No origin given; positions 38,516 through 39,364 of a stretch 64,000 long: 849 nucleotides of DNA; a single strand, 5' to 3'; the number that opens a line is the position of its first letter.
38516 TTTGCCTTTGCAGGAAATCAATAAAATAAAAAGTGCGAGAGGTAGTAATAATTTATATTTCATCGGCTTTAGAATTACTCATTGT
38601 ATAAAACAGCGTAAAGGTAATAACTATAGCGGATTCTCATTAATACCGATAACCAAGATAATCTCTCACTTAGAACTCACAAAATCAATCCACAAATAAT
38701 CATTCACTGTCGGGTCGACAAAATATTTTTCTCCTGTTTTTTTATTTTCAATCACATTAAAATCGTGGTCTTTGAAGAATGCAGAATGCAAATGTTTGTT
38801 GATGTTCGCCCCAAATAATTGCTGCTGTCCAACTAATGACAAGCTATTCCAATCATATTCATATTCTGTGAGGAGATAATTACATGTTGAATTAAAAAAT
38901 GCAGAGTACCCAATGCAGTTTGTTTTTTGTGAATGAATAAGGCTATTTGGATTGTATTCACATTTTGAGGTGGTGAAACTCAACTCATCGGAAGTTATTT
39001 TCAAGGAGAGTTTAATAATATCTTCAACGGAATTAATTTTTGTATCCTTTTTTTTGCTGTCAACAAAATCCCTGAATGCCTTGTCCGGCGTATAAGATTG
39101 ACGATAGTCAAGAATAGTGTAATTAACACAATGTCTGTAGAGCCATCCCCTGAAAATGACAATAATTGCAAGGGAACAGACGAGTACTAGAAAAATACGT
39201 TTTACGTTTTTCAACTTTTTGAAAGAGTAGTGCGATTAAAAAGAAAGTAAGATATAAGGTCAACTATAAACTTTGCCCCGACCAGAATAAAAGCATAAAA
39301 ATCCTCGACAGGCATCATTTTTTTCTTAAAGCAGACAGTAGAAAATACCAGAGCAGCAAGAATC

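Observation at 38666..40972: Operon of secreted IpaH/YopM-type LRR protein, polytopic membrane protein and membrane-anchored transglutaminase-like protein, divergent from the giant alpha-2-macroglobulin gene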

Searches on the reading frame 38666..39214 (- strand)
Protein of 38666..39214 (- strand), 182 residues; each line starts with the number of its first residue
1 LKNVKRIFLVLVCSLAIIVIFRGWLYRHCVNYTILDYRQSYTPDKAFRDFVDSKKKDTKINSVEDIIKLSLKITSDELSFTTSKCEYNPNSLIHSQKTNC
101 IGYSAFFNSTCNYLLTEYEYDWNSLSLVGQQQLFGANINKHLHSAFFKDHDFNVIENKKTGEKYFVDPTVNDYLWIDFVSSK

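Call 3: search_protein_families(library=pfam, proteins=[window:38666-39214:-], max_evalue=1)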
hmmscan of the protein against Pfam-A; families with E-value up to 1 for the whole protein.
window:38666-39214:- (182 aa): 2 families
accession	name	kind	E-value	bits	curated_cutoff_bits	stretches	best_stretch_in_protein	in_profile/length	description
PF25700.1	UL128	-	0.014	15.4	25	1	58-115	66-120/167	Cytomegalovirus UL128 protein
PF18593.6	CdiI_2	-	0.054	14.7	26.7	1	42-94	23-78/91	CdiI immunity protein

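Call 4: search_protein_families(library=ncbifam, proteins=[window:38666-39214:-], max_evalue=1)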
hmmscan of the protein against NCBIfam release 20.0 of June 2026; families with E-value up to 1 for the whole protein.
window:38666-39214:- (182 aa): 0 families

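Call 5: find_encoding_contigs(protein=window:38666-39214:-, flank=10000, max_places=10)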
Protein window:38666-39214:- (182 aa): 14 contigs read that carry it; 6 places shown.
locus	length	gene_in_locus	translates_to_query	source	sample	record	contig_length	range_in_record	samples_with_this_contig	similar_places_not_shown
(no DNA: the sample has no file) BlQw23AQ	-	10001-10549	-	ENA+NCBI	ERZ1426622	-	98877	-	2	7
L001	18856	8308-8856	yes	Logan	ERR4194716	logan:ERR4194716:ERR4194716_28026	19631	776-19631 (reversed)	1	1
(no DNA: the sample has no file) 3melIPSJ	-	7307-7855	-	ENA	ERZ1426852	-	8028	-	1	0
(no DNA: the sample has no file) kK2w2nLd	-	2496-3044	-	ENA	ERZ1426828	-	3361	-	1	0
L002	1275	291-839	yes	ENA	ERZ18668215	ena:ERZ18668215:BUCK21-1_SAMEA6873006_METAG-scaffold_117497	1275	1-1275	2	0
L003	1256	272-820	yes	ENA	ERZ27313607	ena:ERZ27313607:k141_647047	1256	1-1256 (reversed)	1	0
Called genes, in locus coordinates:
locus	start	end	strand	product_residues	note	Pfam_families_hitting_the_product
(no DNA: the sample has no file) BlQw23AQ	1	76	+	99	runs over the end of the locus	PF02482:Ribosomal_S30AE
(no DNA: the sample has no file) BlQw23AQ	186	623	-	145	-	PF13869:NUDIX_2 (weak), PF00293:NUDIX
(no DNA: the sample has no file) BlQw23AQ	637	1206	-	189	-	-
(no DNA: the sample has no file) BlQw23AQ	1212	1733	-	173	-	-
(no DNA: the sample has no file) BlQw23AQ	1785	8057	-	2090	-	PF01835:MG2, PF00207:A2M, PF17973:bMG10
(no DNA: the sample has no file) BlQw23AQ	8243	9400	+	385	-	PF12799:LRR_4 (faint)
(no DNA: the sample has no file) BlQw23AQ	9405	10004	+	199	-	PF20108:DUF6498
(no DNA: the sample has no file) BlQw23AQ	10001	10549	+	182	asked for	-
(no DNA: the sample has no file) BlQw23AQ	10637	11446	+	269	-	-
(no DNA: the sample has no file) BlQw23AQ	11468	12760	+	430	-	-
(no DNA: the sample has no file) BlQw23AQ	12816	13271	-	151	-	PF22544:HYDIN_VesB_CFA65-like_Ig, PF07610:DUF1573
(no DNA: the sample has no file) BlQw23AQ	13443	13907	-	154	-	PF07610:DUF1573, PF22544:HYDIN_VesB_CFA65-like_Ig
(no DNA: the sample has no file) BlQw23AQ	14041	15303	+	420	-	PF00512:HisKA, PF02518:HATPase_c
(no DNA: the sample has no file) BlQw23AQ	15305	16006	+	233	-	PF00072:Response_reg, PF00486:Trans_reg_C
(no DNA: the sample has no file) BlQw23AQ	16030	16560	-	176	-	-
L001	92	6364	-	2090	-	PF01835:MG2, PF00207:A2M, PF17973:bMG10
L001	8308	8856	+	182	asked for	-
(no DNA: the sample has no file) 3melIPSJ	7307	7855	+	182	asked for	-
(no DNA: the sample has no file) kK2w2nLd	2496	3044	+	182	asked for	-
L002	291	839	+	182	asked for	-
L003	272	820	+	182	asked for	-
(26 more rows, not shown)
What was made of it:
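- The exact trio recurs on all strain-level contigs that could be read (call 5).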

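Call 6: search_solved_structures(query=window:38666-39214:-, max_evalue=10)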
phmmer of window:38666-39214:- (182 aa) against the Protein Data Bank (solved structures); distinct sequences matched with E-value up to 10: 9.
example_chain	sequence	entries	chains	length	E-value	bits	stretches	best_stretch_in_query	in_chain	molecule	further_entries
2bg9_E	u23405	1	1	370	0.14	15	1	87-143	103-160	ACETYLCHOLINE RECEPTOR PROTEIN, GAMMA CHAIN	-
4aq5_E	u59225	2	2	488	0.18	14.6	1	87-139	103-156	ACETYLCHOLINE RECEPTOR GAMMA SUBUNIT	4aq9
9e3e_E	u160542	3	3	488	0.18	14.6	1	87-139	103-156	Acetylcholine receptor subunit gamma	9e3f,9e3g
6uwz_E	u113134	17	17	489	0.19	14.6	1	87-139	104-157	Acetylcholine receptor subunit gamma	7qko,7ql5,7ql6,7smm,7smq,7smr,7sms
4bog_3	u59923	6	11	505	0.28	14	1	87-139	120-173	Acetylcholine receptor gamma subunit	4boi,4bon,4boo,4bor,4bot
9avu_B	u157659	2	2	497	0.41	13.5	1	104-140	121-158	Acetylcholine receptor subunit gamma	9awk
9avv_B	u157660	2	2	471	1.2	12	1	105-137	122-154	Acetylcholine receptor subunit epsilon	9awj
9yeu_B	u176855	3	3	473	1.9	11.3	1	87-153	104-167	Acetylcholine receptor subunit epsilon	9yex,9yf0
9yer_B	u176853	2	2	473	1.9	11.3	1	87-153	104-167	Acetylcholine receptor subunit epsilon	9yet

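Call 8: find_homologous_proteins(query=window:38666-39214:-, max_evalue=0.001)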
Query window:38666-39214:- (182 aa): 229 proteins with E <= 0.001 among 247 candidates; the best 120 are listed.
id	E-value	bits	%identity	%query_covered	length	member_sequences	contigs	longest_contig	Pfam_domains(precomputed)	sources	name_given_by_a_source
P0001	8.1e-119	412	100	100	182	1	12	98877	-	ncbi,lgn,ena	-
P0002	1.6e-88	313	82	91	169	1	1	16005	-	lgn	-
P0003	1.5e-81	290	72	99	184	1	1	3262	-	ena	-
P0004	5.5e-53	197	52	100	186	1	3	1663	-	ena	-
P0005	5.5e-53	197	52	100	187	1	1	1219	-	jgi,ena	-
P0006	7.9e-52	193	51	100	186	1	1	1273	-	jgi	jgi:hypothetical protein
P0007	5.4e-51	191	50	99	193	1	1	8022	-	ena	-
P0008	2.7e-50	188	51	99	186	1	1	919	-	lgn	-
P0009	1.5e-49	186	49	100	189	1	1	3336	-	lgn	-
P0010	7.9e-49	184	49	90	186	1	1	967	-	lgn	-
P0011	1.0e-48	183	48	99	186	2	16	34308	-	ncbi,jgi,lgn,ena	ncbi:MAG: hypothetical protein ACK4V4_04615 [Sphingobacteriales bacterium]|jgi:hypothetical protein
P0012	2.4e-48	182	47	100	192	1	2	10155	-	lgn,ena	-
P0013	3.5e-48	182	50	99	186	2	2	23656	-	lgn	-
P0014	5.7e-48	181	48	99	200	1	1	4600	-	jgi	jgi:hypothetical protein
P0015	1.4e-47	180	46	99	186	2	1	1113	-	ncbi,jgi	jgi:hypothetical protein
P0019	7.8e-47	177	48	99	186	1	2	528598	-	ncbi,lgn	-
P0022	2.5e-46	175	48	100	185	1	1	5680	-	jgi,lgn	jgi:hypothetical protein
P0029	7.9e-46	174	43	100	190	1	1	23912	-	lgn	-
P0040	4.5e-45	171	46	99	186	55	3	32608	-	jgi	jgi:hypothetical protein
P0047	8.6e-45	171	46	100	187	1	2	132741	-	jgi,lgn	-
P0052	1.2e-44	170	46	100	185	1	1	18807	-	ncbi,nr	ncbi:MAG: hypothetical protein HXX09_10040 [Bacteroidetes bacterium]|nr:hypothetical protein [Bacter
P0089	3.1e-43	165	44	97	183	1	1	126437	-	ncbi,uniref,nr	ncbi:hypothetical protein J0X19_19910 [Hymenobacter sp. BT186]|uniref:Uncharacterized protein n=1 Ta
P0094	4.1e-43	165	46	92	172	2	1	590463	-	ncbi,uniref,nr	ncbi:hypothetical protein [Hymenobacter sediminis]|uniref:hypothetical protein n=1 Tax=Hymenobacter 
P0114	4.1e-42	162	46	99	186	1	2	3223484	-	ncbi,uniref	ncbi:hypothetical protein ACFFLS_04755 [Flavobacterium procerum]|uniref:Transglutaminase-like domain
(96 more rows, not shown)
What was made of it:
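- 38666..39214 (-): TM-anchored transglutaminase-like Cys-His-Asp protein, 182 aa, TTG start. Cys100 codon is 38915-38917, His150 is 38765-38767, Asp167 is 38714-38716. This is the syntenic core gene of the locus. 229 homologues of about 186 aa in Bacteroidota (call 8).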

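Call 10: find_encoding_contigs(protein=P0114, flank=8000, max_places=2)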
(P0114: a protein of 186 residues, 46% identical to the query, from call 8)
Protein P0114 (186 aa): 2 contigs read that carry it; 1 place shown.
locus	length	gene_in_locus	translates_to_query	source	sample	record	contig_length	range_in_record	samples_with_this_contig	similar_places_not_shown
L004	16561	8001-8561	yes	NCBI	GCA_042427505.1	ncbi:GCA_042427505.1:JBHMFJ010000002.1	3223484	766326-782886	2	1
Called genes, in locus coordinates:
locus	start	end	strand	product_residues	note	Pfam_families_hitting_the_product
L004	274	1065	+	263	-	-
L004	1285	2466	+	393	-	PF13606:Ank_3 (faint), PF13637:Ank_4 (faint), PF00023:Ank (faint), PF12796:Ank_2, PF13857:Ank_5 (faint), PF12796:Ank_2 (weak)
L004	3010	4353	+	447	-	-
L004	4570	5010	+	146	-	-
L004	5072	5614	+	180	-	-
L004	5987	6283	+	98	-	PF15562:Imm17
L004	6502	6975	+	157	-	PF14081:DUF4262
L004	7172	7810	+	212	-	-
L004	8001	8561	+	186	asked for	-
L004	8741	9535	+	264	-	-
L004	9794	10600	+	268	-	-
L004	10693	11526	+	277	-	-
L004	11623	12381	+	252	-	-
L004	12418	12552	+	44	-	-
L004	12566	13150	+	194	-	-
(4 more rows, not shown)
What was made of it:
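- Tried and rejected: I considered an 'immunity island' context for the TGase-like family because of the Flavobacterium procerum locus (Imm17, DUF4262, Ank; call 10).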

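Call 11: find_encoding_contigs(protein=P0094, flank=8000, max_places=2)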
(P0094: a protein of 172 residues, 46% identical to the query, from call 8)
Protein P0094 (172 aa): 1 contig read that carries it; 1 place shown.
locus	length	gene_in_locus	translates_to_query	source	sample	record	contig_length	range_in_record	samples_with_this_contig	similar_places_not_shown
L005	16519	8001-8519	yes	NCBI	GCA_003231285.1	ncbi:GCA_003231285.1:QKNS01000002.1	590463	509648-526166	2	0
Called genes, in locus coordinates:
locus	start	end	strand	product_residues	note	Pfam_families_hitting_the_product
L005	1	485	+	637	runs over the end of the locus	PF16177:ACAS_N, PF00501:AMP-binding, PF13193:AMP-binding_C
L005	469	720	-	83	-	-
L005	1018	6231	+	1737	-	PF08447:PAS_3, PF01590:GAF, PF08447:PAS_3, PF08448:PAS_4, PF01590:GAF, PF13185:GAF_2, PF00989:PAS, PF08447:PAS_3, +6 more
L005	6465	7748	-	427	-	PF09298:FAA_hydrolase_N, PF01557:FAA_hydrolase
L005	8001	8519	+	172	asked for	-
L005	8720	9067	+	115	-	PF14534:DUF4440 (weak), PF12680:SnoaL_2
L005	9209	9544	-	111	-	PF01106:NifU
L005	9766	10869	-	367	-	PF01883:FeS_assembly_P, PF00142:Fer4_NifH (weak), PF01656:CbiA, PF06564:CBP_BcsQ (weak), PF09140:MipZ (weak), PF10609:ParA, PF13614:AAA_31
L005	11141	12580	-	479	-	PF02321:OEP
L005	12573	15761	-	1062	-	PF00873:ACR_tran, PF03176:MMPL (faint)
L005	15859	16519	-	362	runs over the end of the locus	PF25919:BSH_CusB (faint), PF00364:Biotin_lipoyl (faint), PF25917:BSH_RND (weak), PF25876:HH_MFP_RND (weak), PF25944:Beta-barrel_RND, PF25967:RND-MFP_C, PF25989:YknX_C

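Call 12: find_related_loci(query=A1, collection=genome_contigs, flank=10000)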
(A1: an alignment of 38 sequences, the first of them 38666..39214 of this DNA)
Query A1 (182 aa) in genome_contigs; peptide patterns used: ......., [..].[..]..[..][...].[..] (x = any residue, [..] = any of these).
348 stretches matched a pattern; 174 encode a relative of the query (tblastn E <= 1e-3); the best 80 are kept; 80 distinct loci.
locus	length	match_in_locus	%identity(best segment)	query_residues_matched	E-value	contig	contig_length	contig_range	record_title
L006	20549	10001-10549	49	1-180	3e-54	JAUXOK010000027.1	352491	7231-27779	MAG: Bacteroidota bacterium isolate C10_concoct.bin.20 C10_k141_107228, whole genome shotgun sequence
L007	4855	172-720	48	1-180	2e-52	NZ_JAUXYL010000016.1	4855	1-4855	MAG: Algoriphagus sp. isolate C18_concoct.bin.171 C18_k141_401224, whole genome shotgun sequence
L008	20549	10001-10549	48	1-180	4e-51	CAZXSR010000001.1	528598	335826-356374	MAG TPA_asm: uncultured Ferruginibacter sp. isolate binchicken_co298_333 genome assembly, contig: NODE_1_length_528598_c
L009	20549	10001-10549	45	1-180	1e-50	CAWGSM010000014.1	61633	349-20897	MAG: uncultured Flavobacteriaceae bacterium isolate MFD05684.bin.2.204 genome assembly, contig: contig_13466, whole geno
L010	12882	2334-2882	46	1-180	3e-50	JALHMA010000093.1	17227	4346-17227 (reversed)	MAG: Saprospiraceae bacterium isolate Bin_28_2_sub c_000000013163, whole genome shotgun sequence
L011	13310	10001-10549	45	1-180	7e-50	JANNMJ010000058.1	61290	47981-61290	MAG: Hymenobacteraceae bacterium isolate SOY_35_metabat.76 SOY_35_k141_1678496, whole genome shotgun sequence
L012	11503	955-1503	45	1-180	2e-49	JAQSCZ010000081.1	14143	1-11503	MAG: bacterium isolate U-2019 MAG006 NODE_362_length_14143_cov_7.485023, whole genome shotgun sequence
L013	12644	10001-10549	45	1-180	9e-50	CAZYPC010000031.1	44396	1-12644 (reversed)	MAG TPA_asm: uncultured Chryseobacterium sp. isolate SRP189682_co1_319 genome assembly, contig: NODE_998_length_44396_co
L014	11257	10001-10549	44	1-180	2e-49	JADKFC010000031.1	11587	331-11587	MAG: Saprospiraceae bacterium isolate Rand_18-Q3-R56-63_BATAC.6 tig00811645-10-118170, whole genome shotgun sequence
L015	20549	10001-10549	45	1-180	4e-49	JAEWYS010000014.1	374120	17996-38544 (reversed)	MAG: Bacteroidetes bacterium isolate OH_SFB_18 k127_439493, whole genome shotgun sequence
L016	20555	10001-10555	43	1-182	4e-49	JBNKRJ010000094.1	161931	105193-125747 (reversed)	MAG: Bacteroidales bacterium isolate B1B2.bin.6.orig k141_1827470, whole genome shotgun sequence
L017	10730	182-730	43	1-180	6e-49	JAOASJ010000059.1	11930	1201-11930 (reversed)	MAG: Bacteroidia bacterium isolate AF21_PE0_C1_S1_36_31 C1_S1_2708_length_11930_cov_17, whole genome shotgun sequence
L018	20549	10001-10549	45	1-180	1e-48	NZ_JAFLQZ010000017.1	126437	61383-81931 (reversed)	Hymenobacter telluris strain BT186 NODE_17_length_126437_cov_18.659932, whole genome shotgun sequence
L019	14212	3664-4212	45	1-180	3e-48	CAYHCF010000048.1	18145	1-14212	MAG TPA_asm: uncultured Chitinophaga sp. isolate ERP119702_co1_220 genome assembly, contig: NODE_3506_length_18145_cov_9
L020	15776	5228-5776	44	1-180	8e-48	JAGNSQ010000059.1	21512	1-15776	MAG: Saprospiraceae bacterium isolate Go_SlAct_bin_393 Go_SlAct_8924_length_21512_cov_14.297171, whole genome shotgun se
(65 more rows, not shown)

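Call 15: find_encoding_contigs(protein=P0002, flank=10000, max_places=3)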
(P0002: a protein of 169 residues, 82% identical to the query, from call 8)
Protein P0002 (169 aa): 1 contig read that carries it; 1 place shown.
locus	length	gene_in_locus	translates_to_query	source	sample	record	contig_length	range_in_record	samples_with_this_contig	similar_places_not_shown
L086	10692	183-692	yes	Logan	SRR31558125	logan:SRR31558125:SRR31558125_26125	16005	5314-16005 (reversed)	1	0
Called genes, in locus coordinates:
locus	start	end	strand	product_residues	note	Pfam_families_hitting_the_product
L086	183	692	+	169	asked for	-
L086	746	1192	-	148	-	PF22544:HYDIN_VesB_CFA65-like_Ig, PF07610:DUF1573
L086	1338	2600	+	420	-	PF00512:HisKA, PF02518:HATPase_c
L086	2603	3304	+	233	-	PF00072:Response_reg, PF00486:Trans_reg_C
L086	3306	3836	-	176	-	-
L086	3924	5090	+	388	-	PF02012:BNR (faint), PF13088:BNR_2 (faint), PF15899:BNR_6 (faint), PF15902:Sortilin-Vps10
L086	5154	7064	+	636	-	PF15902:Sortilin-Vps10 (weak)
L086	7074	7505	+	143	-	PF00583:Acetyltransf_1, PF13508:Acetyltransf_7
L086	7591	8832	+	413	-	PF04389:Peptidase_M28, PF01546:Peptidase_M20 (weak), PF13180:PDZ_2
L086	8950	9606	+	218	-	PF14093:DUF4271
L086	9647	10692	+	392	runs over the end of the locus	-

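Call 16: find_encoding_contigs(protein=P0003, flank=10000, max_places=3)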
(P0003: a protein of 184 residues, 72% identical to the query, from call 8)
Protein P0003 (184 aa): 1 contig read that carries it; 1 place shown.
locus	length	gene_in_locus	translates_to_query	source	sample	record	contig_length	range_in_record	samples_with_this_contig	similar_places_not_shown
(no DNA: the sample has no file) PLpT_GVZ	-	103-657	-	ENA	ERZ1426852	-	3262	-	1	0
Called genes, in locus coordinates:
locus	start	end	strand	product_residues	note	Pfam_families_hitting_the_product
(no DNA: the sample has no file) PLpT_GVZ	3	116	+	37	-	?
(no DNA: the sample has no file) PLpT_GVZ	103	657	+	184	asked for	-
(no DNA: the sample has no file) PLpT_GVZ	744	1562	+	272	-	-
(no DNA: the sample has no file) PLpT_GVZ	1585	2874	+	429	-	-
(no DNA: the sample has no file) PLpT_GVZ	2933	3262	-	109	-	?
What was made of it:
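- That gene could be a DUF6498 (call 16).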

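Call 17: find_encoding_contigs(protein=P0007, flank=10000, max_places=3)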
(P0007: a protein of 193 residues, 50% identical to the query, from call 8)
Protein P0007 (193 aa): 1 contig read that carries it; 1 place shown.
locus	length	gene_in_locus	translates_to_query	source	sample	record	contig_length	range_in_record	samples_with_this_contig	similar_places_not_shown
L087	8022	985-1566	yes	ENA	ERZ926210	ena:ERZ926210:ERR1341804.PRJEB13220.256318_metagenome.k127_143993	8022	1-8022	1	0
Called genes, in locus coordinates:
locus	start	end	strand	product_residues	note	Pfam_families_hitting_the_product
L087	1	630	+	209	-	?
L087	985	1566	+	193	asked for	-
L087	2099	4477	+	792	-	PF13588:HSDR_N_2 (weak), PF04313:HSDR_N (weak), PF04851:ResIII, PF00270:DEAD, PF18766:SWI2_SNF2, PF00271:Helicase_C (faint), PF08463:EcoEI_R_C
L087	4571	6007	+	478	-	PF13701:DDE_Tnp_1_4, PF01609:DDE_Tnp_1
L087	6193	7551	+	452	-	PF01548:DEDD_Tnp_IS110, PF02371:Transposase_20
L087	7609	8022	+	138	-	?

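Call 21: search_solved_structures(query=A1, max_evalue=10, show_alignments=3)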
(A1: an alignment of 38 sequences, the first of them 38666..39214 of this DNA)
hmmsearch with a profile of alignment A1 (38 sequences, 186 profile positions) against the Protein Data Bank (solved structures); distinct sequences matched with E-value up to 10: 2.
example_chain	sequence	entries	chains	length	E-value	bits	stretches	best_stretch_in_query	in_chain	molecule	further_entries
3kmi_A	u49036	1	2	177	0.016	18.2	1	63-119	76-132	Putative membrane protein COG4129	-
5ggf_A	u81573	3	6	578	1.5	11.8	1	136-158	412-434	Protein O-linked-mannose beta-1,2-N-acetylglucosaminyltransferase 1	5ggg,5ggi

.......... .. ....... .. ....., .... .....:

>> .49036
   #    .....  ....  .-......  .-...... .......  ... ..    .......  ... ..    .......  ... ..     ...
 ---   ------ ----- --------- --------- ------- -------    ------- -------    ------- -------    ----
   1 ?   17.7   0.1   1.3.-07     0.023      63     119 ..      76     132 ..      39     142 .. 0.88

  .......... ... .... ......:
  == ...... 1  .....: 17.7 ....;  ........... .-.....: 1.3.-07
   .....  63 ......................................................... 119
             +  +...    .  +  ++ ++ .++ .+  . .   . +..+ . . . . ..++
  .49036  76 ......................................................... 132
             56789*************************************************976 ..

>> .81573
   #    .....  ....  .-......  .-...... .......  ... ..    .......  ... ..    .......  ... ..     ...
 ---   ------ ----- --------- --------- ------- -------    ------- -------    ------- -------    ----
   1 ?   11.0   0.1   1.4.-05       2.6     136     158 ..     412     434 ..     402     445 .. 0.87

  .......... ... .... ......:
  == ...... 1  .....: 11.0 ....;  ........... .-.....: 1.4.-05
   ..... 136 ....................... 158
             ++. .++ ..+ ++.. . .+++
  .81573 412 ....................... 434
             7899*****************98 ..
